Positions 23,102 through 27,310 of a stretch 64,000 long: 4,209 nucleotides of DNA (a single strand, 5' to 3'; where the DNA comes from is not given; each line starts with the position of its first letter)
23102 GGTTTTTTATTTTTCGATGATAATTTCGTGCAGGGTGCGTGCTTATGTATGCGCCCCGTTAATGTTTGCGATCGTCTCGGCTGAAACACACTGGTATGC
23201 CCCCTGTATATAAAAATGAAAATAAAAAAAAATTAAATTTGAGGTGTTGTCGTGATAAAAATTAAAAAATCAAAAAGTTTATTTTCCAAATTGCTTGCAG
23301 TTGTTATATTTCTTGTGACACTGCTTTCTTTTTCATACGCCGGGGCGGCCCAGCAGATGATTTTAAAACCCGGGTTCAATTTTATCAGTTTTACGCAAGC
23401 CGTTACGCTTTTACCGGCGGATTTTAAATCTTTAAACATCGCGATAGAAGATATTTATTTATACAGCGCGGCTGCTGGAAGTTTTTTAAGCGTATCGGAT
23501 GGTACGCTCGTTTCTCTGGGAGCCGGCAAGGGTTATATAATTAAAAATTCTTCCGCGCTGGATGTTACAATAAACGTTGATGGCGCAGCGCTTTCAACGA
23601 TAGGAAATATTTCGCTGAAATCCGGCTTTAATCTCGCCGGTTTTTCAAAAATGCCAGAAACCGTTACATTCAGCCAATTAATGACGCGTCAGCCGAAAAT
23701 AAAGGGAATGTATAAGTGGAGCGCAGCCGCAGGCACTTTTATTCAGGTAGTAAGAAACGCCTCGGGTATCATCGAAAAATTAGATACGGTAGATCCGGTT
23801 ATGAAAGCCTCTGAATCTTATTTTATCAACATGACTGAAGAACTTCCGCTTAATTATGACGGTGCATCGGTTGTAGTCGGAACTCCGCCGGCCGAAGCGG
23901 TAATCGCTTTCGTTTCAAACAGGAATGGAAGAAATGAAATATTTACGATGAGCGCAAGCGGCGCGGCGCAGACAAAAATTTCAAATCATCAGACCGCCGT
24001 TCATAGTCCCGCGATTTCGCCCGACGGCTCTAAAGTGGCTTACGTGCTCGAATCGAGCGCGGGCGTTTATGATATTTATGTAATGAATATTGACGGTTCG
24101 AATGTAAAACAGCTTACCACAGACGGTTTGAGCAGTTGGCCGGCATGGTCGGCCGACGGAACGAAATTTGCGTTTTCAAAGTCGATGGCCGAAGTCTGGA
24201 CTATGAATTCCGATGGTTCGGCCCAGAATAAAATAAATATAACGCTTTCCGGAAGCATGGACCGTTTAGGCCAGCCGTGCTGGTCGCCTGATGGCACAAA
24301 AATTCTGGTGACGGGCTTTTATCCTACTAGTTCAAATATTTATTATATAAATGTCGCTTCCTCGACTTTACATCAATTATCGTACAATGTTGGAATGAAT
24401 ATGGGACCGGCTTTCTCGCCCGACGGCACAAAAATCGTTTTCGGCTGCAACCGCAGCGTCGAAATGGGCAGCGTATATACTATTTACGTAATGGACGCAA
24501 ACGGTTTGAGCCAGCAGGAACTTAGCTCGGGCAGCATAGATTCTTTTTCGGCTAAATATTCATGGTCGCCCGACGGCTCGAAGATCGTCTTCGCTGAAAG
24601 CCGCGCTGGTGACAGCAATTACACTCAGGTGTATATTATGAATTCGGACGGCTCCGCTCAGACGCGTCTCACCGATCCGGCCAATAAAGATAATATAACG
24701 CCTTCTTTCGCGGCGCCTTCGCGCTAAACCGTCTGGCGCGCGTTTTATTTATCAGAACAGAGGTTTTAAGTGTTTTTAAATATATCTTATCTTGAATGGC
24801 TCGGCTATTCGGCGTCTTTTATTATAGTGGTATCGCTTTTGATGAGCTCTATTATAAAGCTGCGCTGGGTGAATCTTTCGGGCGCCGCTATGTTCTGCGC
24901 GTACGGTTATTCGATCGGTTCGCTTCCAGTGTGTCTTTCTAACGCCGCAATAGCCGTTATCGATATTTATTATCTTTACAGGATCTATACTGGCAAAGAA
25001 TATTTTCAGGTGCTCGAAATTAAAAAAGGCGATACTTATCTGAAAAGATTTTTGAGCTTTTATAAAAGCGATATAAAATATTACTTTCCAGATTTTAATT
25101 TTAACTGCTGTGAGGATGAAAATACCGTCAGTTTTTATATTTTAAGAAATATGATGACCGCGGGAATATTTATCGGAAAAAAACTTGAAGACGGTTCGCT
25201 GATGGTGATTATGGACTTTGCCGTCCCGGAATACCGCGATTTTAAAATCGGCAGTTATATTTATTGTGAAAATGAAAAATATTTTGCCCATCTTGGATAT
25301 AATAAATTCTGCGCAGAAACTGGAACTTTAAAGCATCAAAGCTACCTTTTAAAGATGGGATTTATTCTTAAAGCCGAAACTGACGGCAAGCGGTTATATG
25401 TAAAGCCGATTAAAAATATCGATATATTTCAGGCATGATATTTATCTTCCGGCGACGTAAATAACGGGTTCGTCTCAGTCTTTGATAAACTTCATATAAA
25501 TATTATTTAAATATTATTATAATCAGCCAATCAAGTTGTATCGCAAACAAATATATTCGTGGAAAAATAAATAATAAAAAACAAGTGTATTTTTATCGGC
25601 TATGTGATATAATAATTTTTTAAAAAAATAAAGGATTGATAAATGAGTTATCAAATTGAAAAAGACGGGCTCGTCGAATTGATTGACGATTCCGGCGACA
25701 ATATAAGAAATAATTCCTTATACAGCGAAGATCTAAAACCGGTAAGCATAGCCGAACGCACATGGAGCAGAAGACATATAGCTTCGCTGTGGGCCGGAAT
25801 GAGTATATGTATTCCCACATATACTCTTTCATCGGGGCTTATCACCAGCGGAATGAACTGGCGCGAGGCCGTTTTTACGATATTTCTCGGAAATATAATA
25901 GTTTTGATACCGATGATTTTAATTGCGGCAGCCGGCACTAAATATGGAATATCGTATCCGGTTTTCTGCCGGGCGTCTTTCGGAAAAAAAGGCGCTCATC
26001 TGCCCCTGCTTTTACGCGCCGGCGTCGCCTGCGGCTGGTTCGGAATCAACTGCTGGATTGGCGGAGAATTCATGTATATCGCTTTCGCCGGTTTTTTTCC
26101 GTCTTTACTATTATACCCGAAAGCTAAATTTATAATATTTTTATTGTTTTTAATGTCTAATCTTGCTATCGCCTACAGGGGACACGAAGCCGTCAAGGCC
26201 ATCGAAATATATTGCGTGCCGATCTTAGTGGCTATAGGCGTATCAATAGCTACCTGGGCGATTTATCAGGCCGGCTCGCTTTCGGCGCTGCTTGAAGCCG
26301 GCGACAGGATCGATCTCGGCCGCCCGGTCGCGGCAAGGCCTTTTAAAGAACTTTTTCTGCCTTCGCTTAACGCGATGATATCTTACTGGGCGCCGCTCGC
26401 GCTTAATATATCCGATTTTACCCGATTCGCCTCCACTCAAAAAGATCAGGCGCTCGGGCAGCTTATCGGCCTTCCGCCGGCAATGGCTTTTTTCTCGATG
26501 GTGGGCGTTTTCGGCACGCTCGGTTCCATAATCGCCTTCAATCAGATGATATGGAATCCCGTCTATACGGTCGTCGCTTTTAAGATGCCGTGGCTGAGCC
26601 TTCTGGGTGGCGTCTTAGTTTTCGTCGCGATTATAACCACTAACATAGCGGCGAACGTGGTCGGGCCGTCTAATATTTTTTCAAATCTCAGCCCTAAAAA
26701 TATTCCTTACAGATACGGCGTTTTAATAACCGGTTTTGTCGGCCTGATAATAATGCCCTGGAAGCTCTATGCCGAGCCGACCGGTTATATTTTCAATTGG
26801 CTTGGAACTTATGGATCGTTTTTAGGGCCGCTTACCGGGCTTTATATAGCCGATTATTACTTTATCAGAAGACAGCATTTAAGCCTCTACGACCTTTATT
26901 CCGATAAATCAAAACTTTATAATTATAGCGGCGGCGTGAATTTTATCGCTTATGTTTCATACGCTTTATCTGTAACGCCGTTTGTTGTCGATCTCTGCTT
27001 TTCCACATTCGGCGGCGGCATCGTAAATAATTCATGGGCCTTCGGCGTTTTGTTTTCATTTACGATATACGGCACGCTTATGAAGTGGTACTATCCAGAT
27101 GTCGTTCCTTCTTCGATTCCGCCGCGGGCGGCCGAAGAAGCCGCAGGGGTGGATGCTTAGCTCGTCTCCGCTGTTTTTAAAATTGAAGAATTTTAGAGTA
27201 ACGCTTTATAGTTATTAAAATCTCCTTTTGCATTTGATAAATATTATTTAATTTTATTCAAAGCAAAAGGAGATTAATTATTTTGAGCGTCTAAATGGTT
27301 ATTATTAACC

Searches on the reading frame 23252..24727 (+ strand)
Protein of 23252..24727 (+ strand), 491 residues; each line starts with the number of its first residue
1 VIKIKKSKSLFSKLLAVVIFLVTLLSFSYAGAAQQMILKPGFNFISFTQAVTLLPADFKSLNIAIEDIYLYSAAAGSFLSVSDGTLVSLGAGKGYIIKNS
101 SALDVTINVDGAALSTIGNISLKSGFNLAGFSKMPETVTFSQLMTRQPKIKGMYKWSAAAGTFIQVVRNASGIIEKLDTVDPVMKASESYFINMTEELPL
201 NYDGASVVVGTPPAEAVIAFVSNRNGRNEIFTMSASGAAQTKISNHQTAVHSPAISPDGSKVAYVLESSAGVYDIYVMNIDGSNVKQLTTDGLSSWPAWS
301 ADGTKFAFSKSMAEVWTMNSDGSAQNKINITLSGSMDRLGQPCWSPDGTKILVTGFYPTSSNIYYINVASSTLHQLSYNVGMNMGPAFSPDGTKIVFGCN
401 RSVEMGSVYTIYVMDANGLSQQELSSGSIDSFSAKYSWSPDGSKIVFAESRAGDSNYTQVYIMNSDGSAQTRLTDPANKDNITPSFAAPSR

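Call 49: search_protein_families(library=pfam, proteins=[window:23252-24727:+], max_evalue=0.00001)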
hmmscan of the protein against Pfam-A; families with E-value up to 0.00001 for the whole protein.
window:23252-24727:+ (491 aa): 4 families
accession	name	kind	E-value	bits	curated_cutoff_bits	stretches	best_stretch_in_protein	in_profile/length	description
PF07676.18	PD40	-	1.1e-29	102.1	20.9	0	245-277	6-38/38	WD40-like Beta Propeller Repeat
PF25174.1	Beta-prop_THOC3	-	4.8e-11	42.6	305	1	298-450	9-149/272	THOC3 beta-propeller domain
PF00930.27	DPPIV_N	-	1.5e-10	40.8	22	0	239-292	34-82/354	Dipeptidyl peptidase IV (DPP IV) N-terminal region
PF10647.15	Gmad1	-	7.1e-06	26.5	20.5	0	247-470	22-196/251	Lipoprotein LpqB beta-propeller domain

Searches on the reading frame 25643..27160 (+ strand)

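Call 49: search_protein_families(library=pfam, proteins=[window:25643-27160:+], max_evalue=0.00001)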
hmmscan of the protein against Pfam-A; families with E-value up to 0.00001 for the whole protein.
window:25643-27160:+ (505 aa): 1 family
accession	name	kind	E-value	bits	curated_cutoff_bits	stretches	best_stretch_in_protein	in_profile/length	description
PF02133.21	Transp_cyt_pur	-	8.4e-89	298.8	23.5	1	33-449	1-415/440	Permease for cytosine/purines, uracil, thiamine, allantoin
